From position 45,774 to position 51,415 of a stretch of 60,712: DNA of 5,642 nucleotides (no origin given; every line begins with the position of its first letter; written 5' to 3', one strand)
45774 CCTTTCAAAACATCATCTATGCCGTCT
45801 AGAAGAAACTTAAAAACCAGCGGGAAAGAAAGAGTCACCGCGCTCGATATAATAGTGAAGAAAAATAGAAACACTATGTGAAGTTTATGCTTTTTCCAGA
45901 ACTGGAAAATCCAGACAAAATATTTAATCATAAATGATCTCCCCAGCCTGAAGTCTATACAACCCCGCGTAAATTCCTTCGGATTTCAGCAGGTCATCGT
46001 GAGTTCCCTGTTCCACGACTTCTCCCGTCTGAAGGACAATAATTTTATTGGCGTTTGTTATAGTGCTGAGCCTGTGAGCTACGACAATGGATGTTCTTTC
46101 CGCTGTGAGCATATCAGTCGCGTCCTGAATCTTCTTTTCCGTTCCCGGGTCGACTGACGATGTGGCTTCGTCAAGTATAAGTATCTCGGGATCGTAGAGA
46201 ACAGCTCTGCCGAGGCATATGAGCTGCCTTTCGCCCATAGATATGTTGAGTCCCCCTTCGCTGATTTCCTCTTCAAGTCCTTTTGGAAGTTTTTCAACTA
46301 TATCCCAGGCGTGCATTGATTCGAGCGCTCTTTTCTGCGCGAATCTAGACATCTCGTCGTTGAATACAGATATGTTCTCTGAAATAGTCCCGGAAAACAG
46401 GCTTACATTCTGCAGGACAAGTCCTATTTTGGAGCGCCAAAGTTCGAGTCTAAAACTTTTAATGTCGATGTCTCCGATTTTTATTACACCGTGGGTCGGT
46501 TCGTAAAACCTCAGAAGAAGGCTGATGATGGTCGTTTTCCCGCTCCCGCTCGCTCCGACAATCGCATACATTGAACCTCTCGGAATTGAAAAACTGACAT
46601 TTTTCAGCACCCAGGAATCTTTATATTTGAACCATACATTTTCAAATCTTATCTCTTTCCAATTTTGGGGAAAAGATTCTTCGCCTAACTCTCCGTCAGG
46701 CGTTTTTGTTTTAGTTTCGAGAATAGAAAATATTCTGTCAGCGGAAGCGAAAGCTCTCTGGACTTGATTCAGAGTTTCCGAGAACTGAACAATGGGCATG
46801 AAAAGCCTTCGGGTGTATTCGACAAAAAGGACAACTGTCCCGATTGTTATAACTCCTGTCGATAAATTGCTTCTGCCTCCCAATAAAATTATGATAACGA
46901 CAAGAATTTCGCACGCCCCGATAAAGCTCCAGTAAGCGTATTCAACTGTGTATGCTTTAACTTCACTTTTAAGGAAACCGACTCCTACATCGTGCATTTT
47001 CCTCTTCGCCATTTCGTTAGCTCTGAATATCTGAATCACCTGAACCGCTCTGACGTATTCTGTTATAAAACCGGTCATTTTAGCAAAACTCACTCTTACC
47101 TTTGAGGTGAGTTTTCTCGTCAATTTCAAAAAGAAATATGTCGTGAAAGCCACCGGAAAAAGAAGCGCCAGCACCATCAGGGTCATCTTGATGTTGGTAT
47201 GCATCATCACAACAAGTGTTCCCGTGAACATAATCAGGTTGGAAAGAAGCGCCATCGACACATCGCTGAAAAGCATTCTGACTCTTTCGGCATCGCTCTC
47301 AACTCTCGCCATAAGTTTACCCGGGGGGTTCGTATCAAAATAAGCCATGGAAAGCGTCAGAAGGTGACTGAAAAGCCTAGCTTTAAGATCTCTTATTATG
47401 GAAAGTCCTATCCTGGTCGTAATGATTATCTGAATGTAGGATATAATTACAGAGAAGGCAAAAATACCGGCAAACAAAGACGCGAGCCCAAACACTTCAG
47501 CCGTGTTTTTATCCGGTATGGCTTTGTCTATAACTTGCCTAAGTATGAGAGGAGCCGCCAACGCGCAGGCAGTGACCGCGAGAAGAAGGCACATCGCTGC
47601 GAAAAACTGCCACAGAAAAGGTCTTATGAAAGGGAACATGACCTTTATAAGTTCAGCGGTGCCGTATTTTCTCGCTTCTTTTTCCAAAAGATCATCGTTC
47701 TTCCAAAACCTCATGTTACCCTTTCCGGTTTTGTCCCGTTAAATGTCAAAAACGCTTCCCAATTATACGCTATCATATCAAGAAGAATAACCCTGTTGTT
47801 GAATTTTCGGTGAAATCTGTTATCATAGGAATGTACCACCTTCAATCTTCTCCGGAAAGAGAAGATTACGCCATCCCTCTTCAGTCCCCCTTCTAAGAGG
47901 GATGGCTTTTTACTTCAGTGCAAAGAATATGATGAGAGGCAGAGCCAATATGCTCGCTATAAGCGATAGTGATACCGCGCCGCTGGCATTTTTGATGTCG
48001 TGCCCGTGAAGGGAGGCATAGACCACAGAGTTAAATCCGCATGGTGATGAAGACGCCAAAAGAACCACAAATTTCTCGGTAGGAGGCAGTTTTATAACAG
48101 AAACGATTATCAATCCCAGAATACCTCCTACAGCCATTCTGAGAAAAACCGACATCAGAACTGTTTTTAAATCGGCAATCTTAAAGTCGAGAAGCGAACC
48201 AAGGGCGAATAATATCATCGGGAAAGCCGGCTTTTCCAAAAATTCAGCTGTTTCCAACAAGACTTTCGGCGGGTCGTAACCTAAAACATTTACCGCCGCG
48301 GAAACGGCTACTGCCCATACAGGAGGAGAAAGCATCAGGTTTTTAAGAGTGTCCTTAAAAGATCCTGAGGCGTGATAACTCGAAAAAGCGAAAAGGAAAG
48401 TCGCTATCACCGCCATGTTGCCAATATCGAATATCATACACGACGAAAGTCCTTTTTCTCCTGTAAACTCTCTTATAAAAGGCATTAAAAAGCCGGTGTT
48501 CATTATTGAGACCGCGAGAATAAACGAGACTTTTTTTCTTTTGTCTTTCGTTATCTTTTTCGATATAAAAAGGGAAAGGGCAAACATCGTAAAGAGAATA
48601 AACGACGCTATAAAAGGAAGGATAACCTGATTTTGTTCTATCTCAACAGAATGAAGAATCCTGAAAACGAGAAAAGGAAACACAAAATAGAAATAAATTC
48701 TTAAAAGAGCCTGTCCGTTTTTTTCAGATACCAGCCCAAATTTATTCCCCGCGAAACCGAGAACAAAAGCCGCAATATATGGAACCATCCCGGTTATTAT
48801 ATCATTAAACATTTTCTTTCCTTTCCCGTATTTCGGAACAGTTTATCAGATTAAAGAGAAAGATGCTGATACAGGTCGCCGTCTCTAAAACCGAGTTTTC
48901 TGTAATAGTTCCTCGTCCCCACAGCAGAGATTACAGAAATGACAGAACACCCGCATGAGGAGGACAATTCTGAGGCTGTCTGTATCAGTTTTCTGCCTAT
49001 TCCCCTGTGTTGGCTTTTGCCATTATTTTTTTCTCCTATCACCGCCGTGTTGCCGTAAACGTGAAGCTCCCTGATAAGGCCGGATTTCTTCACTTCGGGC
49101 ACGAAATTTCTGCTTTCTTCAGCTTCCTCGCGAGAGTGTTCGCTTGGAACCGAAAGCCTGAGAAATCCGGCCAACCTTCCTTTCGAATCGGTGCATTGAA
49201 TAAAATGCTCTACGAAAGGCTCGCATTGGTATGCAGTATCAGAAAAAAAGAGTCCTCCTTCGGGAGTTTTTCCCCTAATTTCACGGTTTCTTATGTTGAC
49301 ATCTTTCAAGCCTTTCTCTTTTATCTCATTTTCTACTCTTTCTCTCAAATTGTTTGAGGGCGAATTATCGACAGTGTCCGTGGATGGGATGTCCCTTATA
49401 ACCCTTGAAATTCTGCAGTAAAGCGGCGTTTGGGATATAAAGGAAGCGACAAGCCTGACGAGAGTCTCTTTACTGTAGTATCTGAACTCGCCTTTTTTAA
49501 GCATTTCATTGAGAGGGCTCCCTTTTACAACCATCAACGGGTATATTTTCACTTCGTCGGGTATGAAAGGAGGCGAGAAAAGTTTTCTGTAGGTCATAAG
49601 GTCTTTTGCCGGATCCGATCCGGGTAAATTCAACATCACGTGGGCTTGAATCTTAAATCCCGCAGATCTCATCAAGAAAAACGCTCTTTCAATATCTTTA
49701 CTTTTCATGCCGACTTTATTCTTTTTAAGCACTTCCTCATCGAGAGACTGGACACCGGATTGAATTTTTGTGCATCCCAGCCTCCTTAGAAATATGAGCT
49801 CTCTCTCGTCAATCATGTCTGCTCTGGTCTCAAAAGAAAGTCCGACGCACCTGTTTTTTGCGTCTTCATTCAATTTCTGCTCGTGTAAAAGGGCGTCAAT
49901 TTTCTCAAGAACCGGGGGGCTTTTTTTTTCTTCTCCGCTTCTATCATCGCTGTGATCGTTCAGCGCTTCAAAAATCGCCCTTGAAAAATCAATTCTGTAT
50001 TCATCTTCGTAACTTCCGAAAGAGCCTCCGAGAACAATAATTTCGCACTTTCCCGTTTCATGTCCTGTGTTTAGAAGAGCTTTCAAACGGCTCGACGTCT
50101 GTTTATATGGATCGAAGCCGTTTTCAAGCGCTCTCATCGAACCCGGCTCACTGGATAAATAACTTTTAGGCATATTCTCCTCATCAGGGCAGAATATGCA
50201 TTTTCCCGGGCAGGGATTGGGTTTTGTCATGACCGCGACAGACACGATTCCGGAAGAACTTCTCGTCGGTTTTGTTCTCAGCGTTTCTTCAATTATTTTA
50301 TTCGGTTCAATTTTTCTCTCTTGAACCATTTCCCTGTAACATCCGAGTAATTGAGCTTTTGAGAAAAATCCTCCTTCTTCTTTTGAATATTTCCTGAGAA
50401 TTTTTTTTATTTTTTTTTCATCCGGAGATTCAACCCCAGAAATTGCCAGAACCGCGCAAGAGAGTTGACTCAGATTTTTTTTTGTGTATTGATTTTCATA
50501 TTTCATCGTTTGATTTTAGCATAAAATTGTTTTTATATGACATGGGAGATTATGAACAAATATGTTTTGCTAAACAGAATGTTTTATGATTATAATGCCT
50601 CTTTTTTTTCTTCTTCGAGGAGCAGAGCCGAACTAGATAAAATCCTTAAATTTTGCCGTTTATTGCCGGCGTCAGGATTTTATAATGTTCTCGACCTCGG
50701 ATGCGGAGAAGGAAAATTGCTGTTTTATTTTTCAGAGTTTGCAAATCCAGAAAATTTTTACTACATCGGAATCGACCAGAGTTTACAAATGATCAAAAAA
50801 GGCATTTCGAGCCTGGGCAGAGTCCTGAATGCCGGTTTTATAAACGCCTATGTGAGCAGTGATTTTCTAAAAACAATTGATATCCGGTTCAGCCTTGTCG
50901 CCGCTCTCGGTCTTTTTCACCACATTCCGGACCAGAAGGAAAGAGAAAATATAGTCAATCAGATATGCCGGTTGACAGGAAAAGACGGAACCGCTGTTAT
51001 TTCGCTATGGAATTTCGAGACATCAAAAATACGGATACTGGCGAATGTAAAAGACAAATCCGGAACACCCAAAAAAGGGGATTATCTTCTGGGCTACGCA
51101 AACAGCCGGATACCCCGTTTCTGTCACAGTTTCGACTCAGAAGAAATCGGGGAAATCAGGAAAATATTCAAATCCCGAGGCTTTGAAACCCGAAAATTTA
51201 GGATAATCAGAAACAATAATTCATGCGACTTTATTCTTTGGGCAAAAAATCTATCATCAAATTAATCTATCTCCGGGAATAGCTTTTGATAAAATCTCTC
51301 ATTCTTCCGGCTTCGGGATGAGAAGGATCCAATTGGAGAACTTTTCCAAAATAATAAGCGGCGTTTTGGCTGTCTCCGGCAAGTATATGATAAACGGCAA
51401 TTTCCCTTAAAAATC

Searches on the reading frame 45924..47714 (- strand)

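Call 89: search_protein_families(library=pfam, proteins=[window:45924-47714:-], max_evalue=0.00001)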
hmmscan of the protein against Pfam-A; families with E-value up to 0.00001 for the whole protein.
window:45924-47714:- (596 aa): 2 families
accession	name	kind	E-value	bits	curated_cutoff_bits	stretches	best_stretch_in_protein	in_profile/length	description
PF00664.28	ABC_membrane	-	1.1e-41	143.7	28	1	38-307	2-273/274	ABC transporter transmembrane region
PF00005.33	ABC_tran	-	1.6e-28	100.5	25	1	370-519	1-137/137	ABC transporter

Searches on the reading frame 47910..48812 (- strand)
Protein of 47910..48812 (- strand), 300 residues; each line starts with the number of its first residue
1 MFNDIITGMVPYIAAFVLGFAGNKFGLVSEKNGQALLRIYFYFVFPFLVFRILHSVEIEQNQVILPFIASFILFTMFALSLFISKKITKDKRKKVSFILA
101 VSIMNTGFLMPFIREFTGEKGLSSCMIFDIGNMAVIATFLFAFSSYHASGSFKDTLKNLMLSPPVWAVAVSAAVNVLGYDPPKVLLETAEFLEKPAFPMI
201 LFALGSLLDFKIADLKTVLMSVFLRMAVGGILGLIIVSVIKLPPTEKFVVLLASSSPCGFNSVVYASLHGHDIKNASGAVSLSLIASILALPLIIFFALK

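Call 89: search_protein_families(library=pfam, proteins=[window:47910-48812:-], max_evalue=0.00001)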
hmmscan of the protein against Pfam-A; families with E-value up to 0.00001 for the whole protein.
window:47910-48812:- (300 aa): 1 family
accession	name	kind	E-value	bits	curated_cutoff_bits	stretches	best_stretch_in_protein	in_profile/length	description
PF03547.23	Mem_trans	-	1.3e-22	80.3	25.7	1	5-295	2-343/343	Membrane transport protein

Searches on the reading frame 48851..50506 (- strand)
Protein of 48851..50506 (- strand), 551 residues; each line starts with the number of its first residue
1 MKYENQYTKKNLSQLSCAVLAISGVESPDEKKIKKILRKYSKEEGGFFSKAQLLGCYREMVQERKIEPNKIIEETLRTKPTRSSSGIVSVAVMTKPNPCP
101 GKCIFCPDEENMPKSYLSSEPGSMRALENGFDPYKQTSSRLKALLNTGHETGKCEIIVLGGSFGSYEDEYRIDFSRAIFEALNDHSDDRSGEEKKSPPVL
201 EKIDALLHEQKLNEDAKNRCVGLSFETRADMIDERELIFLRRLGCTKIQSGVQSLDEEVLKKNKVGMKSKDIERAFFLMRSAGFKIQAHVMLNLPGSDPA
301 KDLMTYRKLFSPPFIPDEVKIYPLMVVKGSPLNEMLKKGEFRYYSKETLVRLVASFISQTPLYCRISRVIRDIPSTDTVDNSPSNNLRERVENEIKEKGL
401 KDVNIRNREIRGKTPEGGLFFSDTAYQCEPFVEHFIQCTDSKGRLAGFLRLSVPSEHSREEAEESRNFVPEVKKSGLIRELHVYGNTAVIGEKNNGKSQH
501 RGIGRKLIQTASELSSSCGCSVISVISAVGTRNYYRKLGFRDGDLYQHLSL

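Call 89: search_protein_families(library=pfam, proteins=[window:48851-50506:-], max_evalue=0.00001)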
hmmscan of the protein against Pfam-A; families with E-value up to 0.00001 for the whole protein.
window:48851-50506:- (551 aa): 2 families
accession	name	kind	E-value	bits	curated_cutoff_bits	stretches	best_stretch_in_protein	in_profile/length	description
PF16199.10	Radical_SAM_C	-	2e-18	66.7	31.9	1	316-397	1-85/85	Radical_SAM C-terminal domain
PF04055.27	Radical_SAM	-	1.9e-11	44.9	29.5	1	99-296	7-153/166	Radical SAM superfamily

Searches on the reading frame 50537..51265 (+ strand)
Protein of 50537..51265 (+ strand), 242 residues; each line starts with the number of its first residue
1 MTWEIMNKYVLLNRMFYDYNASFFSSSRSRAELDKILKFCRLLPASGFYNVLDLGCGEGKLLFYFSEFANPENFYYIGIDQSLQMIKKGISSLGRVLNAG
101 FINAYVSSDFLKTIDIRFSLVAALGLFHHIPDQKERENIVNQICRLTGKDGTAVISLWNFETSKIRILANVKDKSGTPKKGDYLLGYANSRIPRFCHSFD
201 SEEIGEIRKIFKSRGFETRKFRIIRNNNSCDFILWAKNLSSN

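Call 89: search_protein_families(library=pfam, proteins=[window:50537-51265:+], max_evalue=0.00001)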
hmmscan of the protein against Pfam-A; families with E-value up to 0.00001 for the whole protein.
window:50537-51265:+ (242 aa): 5 families
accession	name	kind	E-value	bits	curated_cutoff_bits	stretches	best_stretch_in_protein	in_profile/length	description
PF13489.12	Methyltransf_23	-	4.6e-10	39.9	27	1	43-218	20-161/164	Methyltransferase domain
PF13649.12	Methyltransf_25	-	5.7e-10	40.2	27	1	51-151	1-97/97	Methyltransferase domain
PF13847.12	Methyltransf_31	-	2.2e-09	37.6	27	1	49-176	5-127/145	Methyltransferase domain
PF08242.18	Methyltransf_12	-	9.5e-08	33.1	30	1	52-151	1-96/98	Methyltransferase domain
PF08241.18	Methyltransf_11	-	5.3e-07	30.6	21.2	1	52-155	1-95/95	Methyltransferase domain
